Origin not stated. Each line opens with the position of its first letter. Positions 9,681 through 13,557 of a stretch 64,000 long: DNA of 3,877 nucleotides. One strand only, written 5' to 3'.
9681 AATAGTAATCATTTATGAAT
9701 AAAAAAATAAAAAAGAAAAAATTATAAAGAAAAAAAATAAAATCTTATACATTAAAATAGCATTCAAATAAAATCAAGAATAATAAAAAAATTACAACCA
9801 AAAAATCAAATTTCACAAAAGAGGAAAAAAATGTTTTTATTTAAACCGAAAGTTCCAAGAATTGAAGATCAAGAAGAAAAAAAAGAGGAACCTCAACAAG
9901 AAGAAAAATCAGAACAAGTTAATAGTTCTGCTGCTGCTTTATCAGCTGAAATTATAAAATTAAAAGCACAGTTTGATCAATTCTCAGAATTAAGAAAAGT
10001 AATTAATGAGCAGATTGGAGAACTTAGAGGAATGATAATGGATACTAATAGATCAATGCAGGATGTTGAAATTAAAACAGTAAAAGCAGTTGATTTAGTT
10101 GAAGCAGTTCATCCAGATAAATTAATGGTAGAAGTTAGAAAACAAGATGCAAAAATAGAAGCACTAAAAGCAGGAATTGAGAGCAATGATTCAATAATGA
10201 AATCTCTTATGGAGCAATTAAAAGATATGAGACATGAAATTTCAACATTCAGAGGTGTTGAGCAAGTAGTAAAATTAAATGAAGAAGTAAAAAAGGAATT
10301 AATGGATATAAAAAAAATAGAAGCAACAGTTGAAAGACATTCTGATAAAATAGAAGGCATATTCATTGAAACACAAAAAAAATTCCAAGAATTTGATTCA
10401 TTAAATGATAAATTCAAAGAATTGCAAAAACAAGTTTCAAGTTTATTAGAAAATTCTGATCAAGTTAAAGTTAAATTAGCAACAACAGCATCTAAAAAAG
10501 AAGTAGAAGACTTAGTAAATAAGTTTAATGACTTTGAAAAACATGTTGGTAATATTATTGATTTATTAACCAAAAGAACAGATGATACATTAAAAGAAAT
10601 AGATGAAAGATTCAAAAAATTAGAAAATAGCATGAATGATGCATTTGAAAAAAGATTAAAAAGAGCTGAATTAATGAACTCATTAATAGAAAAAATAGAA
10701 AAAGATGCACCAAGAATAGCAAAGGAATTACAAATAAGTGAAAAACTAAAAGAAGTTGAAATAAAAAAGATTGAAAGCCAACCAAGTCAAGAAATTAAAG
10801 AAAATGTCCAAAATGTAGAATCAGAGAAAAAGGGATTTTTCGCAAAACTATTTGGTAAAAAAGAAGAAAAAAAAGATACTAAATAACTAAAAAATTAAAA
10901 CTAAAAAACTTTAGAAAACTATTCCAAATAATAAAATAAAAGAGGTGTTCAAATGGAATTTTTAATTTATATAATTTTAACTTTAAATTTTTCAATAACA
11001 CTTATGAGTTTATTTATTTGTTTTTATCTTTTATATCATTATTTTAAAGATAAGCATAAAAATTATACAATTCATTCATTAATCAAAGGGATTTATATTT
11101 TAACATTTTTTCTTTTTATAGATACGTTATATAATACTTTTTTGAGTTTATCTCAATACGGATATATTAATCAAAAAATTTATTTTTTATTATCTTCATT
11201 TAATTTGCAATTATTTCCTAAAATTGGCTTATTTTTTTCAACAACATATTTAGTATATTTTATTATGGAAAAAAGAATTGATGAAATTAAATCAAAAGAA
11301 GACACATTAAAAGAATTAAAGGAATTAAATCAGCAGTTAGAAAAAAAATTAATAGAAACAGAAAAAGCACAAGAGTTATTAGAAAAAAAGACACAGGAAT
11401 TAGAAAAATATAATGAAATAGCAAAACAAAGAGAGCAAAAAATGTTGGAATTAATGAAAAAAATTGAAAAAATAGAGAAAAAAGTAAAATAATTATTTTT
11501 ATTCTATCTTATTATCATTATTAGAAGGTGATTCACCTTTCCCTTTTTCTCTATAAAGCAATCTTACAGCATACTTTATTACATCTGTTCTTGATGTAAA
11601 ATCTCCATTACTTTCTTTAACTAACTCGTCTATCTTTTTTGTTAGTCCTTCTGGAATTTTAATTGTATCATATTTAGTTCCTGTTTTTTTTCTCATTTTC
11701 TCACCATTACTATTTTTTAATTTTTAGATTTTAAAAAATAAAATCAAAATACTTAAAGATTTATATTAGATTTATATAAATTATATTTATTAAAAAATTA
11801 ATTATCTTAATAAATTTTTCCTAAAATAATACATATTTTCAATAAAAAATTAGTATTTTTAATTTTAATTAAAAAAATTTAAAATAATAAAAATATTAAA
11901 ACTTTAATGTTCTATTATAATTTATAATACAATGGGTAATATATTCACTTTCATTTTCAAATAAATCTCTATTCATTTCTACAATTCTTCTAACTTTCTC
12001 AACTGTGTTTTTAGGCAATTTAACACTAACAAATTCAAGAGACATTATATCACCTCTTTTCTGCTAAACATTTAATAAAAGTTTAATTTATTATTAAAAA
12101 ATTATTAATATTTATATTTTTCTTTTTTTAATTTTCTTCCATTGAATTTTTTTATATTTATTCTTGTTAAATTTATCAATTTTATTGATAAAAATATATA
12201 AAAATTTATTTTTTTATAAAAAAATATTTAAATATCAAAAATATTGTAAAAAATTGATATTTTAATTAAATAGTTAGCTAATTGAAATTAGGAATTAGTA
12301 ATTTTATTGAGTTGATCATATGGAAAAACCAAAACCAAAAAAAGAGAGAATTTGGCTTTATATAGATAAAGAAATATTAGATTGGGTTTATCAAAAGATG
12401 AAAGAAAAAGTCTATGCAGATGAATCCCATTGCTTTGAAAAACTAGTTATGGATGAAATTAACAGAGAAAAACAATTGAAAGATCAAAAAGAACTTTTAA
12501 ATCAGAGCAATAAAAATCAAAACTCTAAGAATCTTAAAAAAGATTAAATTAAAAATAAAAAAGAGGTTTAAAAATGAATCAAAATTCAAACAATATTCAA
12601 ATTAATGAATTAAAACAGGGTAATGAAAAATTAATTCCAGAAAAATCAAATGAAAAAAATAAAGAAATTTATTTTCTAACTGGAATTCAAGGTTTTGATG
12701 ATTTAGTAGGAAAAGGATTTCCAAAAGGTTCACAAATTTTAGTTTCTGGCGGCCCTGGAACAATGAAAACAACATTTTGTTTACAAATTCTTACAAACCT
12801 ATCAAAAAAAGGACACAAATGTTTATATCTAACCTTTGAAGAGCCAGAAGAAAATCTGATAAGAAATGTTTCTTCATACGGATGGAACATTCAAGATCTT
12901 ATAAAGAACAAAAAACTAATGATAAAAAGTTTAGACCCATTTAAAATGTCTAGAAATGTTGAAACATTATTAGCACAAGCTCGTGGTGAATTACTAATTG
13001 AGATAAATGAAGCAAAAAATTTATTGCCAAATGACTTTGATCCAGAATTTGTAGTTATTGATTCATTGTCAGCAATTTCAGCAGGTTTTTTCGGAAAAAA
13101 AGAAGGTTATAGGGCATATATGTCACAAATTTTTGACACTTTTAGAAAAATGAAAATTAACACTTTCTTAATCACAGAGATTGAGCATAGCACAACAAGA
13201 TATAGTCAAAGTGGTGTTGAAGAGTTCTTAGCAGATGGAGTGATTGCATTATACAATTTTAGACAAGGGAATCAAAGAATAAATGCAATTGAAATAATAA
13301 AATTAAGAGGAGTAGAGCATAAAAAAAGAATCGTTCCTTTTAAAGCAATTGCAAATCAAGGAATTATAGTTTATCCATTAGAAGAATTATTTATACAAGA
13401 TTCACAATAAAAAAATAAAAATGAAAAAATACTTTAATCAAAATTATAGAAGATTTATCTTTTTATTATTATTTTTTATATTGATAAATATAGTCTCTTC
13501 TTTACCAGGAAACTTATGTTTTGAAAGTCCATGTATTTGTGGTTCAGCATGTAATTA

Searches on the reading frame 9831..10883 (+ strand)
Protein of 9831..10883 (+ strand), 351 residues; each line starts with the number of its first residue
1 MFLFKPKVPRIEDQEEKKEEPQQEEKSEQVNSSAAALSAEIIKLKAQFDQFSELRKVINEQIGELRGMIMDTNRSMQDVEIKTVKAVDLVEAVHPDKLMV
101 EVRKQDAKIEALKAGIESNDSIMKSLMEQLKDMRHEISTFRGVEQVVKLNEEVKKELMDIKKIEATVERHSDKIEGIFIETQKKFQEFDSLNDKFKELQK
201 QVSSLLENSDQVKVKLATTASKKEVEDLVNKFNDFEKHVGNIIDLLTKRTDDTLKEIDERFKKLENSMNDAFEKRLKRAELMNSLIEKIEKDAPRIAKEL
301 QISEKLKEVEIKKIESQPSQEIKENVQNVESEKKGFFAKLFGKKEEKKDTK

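Call 19: search_protein_families(library=pfam, proteins=[window:9831-10883:+], max_evalue=0.001)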
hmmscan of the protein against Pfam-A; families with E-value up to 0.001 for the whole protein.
window:9831-10883:+ (351 aa): 0 families

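Call 58: search_solved_structures(query=window:9831-10883:+, max_evalue=1)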
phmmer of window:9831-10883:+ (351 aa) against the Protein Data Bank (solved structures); distinct sequences matched with E-value up to 1: 2.
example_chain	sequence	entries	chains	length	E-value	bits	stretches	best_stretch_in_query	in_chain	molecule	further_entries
8jxg_D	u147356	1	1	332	0.13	15.2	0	170-233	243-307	rat RAP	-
5h5l_A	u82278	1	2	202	0.46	13.4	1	167-241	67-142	Glutathione s-transferase S2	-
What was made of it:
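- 9831..10886 (+): Coiled-coil protein (351 aa) conserved next to A-like ATPases. No Pfam or PDB match (calls 19, 58).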

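Call 59: search_protein_families(library=ncbifam, proteins=[window:9831-10883:+], max_evalue=0.01)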
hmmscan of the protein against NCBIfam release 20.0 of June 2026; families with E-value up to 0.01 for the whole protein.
window:9831-10883:+ (351 aa): 7 families
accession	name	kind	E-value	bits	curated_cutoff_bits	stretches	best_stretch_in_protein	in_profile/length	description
TIGR02169.1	SMC_prok_A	equivalog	8.1e-05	20.5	729.4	1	100-336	245-472/1165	chromosome segregation protein SMC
TIGR02168.1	SMC_prok_B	equivalog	0.00019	19.3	567.35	1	101-345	680-924/1181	chromosome segregation protein SMC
NF047516.1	LA_3659_fam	equivalog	0.0005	19.7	36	0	180-340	76-220/221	LA_3659 family protein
NF047514.1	SpiroCoCo_N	equivalog_domain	0.0005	19.7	75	0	180-340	76-220/221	SpiroCoCo family coiled-coil protein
NF040697.1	VPA1267_fam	equivalog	0.00057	20.1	90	1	12-60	91-139/143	VPA1267 family protein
NF045487.1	ASRP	equivalog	0.0012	17.5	300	1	12-315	214-505/593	archaea-specific SMC-related protein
NF003034.1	PRK03918.1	equivalog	0.0051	14.8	700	1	102-340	150-381/878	DNA double-strand break repair ATPase Rad50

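Call 77: search_protein_families(library=padloc, proteins=[window:9831-10883:+], max_evalue=0.001)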
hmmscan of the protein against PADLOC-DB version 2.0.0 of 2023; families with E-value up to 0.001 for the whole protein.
window:9831-10883:+ (351 aa): 1 family
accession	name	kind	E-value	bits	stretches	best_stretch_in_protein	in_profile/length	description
PDLC00582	JetC3|JetC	-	0.00016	17.6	1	8-334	774-1092/1472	DUF3584 domain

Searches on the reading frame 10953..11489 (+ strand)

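Call 19: search_protein_families(library=pfam, proteins=[window:10953-11489:+], max_evalue=0.001)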
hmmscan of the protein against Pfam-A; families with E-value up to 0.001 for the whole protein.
window:10953-11489:+ (179 aa): 0 families

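Call 59: search_protein_families(library=ncbifam, proteins=[window:10953-11489:+], max_evalue=0.01)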
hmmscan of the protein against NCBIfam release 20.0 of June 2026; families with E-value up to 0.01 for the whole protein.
window:10953-11489:+ (179 aa): 1 family
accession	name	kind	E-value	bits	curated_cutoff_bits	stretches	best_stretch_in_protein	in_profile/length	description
NF008521.0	PRK11448.1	equivalog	0.001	17.2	729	1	111-177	140-206/1123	type I restriction-modification system endonuclease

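Call 77: search_protein_families(library=padloc, proteins=[window:10953-11489:+], max_evalue=0.001)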
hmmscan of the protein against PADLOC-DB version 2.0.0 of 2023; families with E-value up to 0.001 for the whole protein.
window:10953-11489:+ (179 aa): 0 families

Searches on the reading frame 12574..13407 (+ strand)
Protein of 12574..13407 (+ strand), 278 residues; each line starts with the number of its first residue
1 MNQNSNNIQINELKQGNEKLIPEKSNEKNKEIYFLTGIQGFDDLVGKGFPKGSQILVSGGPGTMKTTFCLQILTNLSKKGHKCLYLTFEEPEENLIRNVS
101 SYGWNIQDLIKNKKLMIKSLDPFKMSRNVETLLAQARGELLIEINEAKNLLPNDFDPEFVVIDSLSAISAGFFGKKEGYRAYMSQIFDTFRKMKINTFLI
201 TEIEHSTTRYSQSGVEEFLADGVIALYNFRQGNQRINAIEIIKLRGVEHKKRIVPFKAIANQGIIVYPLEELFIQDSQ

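Call 19: search_protein_families(library=pfam, proteins=[window:12574-13407:+], max_evalue=0.001)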
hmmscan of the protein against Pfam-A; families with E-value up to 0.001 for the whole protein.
window:12574-13407:+ (278 aa): 4 families
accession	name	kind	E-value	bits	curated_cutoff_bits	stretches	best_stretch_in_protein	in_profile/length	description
PF06745.19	ATPase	-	1.1e-49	169.3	26.6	1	36-270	3-230/231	KaiC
PF13481.12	AAA_25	-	7.8e-09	35.9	27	1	43-195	24-178/195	AAA domain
PF07088.17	GvpD_P-loop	-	1.4e-05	25.6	24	1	52-231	10-176/189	GvpD gas vesicle protein, P-loop domain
PF03796.21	DnaB_C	-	2.1e-05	24.5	27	1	36-170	4-143/255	DnaB-like helicase C terminal domain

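Call 59: search_protein_families(library=ncbifam, proteins=[window:12574-13407:+], max_evalue=0.01)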
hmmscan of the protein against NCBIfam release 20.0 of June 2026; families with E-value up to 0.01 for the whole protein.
window:12574-13407:+ (278 aa): 19 families
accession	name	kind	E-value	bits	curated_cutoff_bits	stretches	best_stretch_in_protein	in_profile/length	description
NF006799.0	PRK09302.1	equivalog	1.5e-42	145.8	408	1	34-270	13-242/515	circadian clock protein KaiC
TIGR03880.1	KaiC_arch_3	hypoth_equivalog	5.5e-35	120.9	249.45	1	37-268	1-219/224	KaiC domain-containing protein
TIGR02655.1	circ_KaiC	equivalog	2.2e-33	115.6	546.25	1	35-272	4-234/484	circadian clock protein KaiC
TIGR03881.1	KaiC_arch_4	hypoth_equivalog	2.9e-26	92.6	247.8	1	36-266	5-228/231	KaiC domain-containing protein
TIGR03877.1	thermo_KaiC_1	hypoth_equivalog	4.6e-21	75.4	307.25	1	36-268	6-234/238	KaiC domain-containing protein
NF004723.0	PRK06067.1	subfamily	7e-16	58.5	194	1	26-270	8-239/243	flagellar accessory protein FlaH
NF052589.1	ArlH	equivalog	1.2e-15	57.9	215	1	41-268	9-225/229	archaellum protein ArlH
TIGR00416.1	sms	equivalog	2.1e-11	43.2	403.05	1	6-103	48-145/454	DNA repair protein RadA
NF006320.0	PRK08533.1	equivalog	1.4e-08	34.6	215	1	43-266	15-224/230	flagellar accessory protein FlaH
TIGR03600.1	phage_DnaB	exception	1.1e-06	27.9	498.65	1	35-103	178-246/421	phage replicative helicase, DnaB family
NF006306.0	PRK08506.1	equivalog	2.8e-06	26.2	596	1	4-103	141-243/472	replicative DNA helicase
NF004629.0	PRK05973.1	equivalog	4.4e-06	25.9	156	1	49-119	61-129/237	DNA helicase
TIGR03878.1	thermo_KaiC_2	hypoth_equivalog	5.8e-06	25.8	232.2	1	47-204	31-176/259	KaiC domain-containing protein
TIGR00665.1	DnaB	equivalog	8e-06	24.9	385.25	1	6-106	150-250/435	replicative DNA helicase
NF010248.0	PRK13695.1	equivalog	0.00027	20.7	156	1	54-116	5-63/180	NTPase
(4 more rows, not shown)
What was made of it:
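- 12574..13410 (+): KaiC-like (RecA-superfamily) ATPase, immediately upstream of ORF C. Pfam KaiC E 1.1e-49 (call 19); NCBIfam KaiC/ArlH-like (call 59).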

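Call 77: search_protein_families(library=padloc, proteins=[window:12574-13407:+], max_evalue=0.001)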
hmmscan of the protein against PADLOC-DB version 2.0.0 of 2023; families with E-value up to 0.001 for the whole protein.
window:12574-13407:+ (278 aa): 2 families
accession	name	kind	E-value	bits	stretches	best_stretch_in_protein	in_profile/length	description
PDLC04140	mad8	-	9.7e-07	26.6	1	48-141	23-112/314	mads_8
PDLC02350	AbiO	-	0.00035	17.5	1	30-114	174-253/468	AbiO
